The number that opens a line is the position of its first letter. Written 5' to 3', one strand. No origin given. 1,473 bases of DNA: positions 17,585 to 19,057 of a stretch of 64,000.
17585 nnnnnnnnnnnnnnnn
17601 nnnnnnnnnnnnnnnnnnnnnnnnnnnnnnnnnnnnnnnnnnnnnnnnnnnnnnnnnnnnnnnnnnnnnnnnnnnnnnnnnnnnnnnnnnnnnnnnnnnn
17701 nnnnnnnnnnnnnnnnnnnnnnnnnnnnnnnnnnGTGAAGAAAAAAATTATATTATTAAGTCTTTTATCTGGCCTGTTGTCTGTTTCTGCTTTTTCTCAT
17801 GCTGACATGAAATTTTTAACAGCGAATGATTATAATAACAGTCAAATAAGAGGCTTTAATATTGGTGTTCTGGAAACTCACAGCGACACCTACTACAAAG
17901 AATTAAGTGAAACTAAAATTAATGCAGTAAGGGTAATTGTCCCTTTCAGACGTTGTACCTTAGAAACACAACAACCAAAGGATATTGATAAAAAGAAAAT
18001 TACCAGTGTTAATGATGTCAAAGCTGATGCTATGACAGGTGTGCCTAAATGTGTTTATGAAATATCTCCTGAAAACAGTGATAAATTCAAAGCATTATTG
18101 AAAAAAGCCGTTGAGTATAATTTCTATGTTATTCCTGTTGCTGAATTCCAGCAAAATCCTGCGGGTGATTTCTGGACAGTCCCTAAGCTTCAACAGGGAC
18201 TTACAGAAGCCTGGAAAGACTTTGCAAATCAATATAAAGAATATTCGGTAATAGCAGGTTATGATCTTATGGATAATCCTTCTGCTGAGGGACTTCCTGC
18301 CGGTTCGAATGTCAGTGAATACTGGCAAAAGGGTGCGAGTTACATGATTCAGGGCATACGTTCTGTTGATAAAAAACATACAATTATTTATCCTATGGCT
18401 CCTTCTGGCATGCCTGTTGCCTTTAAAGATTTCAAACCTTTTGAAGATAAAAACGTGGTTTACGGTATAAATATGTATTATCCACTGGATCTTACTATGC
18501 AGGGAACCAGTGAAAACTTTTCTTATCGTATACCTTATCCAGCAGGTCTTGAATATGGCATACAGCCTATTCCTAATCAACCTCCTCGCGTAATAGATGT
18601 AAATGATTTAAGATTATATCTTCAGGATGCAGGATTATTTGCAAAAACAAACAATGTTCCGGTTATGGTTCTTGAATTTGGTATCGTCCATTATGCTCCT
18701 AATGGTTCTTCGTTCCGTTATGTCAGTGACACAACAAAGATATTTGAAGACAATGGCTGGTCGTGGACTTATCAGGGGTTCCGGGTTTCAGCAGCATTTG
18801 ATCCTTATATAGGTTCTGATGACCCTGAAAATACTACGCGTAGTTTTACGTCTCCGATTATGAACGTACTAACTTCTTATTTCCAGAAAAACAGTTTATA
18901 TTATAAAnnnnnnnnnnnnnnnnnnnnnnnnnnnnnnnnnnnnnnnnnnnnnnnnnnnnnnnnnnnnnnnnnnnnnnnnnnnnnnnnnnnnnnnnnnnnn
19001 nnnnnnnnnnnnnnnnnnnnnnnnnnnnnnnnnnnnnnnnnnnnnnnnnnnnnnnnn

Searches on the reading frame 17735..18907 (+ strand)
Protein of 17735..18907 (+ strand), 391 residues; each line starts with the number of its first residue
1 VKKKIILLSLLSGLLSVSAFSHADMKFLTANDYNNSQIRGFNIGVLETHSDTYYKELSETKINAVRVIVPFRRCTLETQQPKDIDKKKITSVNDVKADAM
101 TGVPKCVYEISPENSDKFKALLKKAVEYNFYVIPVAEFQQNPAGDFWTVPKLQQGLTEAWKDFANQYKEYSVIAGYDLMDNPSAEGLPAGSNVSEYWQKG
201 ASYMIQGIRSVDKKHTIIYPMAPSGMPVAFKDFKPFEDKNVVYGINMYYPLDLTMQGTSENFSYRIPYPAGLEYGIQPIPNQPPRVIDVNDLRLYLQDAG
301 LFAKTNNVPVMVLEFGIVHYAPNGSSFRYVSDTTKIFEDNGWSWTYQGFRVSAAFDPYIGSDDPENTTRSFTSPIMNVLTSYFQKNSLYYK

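Call 59: search_protein_families(library=pfam, proteins=[window:17735-18907:+], max_evalue=0.001)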
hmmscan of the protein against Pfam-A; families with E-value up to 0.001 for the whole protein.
window:17735-18907:+ (391 aa): 1 family
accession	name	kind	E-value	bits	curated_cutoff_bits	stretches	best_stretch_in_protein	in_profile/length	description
PF00150.24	Cellulase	-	1.3e-12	48.2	23.5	1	35-346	7-265/272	Cellulase (glycosyl hydrolase family 5)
